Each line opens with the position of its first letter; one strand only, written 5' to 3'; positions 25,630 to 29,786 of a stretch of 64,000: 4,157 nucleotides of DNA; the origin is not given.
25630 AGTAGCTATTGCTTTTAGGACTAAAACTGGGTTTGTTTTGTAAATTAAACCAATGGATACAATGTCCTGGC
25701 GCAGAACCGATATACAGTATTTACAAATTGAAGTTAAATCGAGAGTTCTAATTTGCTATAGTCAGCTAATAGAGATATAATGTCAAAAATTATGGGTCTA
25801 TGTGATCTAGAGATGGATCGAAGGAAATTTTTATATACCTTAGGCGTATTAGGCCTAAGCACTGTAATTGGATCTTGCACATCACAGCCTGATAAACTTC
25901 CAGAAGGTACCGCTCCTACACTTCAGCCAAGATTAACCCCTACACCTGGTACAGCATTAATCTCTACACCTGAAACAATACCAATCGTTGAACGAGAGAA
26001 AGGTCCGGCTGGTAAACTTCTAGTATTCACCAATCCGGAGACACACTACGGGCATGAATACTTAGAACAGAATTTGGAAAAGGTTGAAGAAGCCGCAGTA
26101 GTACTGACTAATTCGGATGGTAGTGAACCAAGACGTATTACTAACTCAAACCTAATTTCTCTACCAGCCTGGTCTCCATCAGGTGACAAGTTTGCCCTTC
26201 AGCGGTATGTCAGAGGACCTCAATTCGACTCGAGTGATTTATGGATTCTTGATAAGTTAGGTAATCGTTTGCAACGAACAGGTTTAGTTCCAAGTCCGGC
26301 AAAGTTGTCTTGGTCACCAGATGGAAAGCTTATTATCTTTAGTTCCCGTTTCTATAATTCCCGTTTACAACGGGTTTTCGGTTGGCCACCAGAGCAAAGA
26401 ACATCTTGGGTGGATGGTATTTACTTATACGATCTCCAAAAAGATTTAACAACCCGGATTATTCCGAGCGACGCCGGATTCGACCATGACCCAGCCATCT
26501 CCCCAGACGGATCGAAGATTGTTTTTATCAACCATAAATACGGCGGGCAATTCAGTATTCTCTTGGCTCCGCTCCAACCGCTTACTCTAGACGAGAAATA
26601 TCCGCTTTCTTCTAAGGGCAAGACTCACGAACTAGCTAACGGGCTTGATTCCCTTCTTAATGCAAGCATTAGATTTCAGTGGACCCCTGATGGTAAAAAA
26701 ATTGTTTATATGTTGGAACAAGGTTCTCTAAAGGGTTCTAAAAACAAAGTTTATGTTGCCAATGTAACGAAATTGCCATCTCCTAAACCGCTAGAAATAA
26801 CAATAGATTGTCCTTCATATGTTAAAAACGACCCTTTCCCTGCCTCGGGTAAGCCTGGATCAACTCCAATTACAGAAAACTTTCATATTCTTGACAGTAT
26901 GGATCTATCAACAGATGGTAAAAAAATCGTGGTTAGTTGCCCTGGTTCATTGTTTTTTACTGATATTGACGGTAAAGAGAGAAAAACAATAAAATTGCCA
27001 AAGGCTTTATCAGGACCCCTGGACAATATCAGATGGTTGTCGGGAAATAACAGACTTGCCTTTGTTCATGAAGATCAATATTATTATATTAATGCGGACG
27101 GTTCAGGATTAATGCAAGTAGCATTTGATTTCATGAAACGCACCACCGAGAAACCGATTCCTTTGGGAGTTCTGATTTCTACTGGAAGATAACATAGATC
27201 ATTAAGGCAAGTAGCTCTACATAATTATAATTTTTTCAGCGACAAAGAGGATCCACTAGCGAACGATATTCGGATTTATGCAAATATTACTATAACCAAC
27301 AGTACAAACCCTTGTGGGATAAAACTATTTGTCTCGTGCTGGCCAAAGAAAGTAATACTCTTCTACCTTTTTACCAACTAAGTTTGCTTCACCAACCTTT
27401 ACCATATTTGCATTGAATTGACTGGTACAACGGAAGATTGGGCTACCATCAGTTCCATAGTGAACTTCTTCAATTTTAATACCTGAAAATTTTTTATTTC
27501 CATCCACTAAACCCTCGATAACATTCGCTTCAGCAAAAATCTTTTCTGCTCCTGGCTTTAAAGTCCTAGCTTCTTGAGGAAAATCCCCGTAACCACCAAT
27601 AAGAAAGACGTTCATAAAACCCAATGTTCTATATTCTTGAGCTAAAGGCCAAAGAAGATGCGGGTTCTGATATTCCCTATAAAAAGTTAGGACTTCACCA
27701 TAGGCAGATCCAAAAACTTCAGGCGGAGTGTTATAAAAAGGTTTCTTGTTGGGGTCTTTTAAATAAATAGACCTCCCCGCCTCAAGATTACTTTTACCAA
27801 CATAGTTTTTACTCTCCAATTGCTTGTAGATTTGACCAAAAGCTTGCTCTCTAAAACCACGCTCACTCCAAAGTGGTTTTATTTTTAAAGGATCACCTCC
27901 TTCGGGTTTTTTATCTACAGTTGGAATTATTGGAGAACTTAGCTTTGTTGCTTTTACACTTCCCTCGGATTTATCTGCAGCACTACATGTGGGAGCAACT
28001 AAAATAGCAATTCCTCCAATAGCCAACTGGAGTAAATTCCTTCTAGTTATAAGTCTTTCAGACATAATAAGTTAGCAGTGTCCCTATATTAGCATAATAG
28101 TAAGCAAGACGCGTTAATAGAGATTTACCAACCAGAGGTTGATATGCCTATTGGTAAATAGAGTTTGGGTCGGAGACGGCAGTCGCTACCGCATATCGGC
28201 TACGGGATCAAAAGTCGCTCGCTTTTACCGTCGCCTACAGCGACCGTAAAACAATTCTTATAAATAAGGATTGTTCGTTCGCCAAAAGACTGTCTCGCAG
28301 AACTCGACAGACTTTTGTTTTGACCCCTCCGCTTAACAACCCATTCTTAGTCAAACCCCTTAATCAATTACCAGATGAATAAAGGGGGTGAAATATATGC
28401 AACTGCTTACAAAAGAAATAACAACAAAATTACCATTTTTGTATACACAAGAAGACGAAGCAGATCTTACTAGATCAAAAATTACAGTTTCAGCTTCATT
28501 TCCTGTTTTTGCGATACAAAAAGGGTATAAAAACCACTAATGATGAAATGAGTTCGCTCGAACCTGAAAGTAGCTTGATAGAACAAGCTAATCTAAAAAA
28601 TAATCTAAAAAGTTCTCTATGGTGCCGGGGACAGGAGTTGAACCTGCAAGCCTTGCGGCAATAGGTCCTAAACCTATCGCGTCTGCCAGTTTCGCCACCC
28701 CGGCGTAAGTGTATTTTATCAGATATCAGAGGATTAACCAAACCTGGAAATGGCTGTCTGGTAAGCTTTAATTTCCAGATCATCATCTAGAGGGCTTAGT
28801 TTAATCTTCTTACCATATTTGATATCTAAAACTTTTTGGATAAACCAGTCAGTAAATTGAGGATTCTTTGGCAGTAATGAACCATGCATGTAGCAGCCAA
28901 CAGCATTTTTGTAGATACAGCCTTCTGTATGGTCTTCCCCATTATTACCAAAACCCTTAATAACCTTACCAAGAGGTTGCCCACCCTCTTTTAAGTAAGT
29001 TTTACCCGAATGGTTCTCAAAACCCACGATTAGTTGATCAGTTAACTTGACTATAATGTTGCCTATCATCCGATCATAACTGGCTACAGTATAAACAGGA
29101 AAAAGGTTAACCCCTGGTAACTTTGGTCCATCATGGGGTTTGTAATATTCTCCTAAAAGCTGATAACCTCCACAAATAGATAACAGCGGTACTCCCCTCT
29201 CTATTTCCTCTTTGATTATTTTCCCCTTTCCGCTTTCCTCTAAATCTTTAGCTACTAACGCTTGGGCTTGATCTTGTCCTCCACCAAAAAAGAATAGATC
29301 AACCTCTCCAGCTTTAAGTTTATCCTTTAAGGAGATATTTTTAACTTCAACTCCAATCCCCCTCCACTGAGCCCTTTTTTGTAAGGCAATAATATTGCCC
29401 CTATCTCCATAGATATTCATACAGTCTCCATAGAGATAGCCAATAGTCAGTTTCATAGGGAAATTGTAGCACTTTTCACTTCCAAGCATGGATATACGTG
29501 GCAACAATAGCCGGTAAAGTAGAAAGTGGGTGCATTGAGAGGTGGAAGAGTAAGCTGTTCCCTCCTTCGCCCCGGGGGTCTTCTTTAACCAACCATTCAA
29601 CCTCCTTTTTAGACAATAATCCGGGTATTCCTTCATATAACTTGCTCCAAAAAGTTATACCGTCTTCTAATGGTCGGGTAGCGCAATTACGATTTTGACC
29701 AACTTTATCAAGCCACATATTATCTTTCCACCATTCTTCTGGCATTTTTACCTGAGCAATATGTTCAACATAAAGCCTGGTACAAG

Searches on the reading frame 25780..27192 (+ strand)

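Call 62: search_protein_families(library=pfam, proteins=[window:25780-27192:+], max_evalue=0.0001)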
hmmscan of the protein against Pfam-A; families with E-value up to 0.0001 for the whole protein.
window:25780-27192:+ (470 aa): 2 families
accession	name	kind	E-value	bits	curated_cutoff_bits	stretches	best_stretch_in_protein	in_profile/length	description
PF07676.18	PD40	-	3.7e-14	52.7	20.9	0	226-249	3-25/38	WD40-like Beta Propeller Repeat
PF00930.27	DPPIV_N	-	1.7e-06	27.5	22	0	206-251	17-61/354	Dipeptidyl peptidase IV (DPP IV) N-terminal region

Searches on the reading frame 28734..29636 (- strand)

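Call 62: search_protein_families(library=pfam, proteins=[window:28734-29636:-], max_evalue=0.0001)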
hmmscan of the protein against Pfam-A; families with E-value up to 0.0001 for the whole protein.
window:28734-29636:- (300 aa): 1 family
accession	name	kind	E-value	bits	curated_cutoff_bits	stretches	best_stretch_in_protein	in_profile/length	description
PF07685.20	GATase_3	-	7.9e-41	140.3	27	1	64-258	1-195/196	CobB/CobQ-like glutamine amidotransferase domain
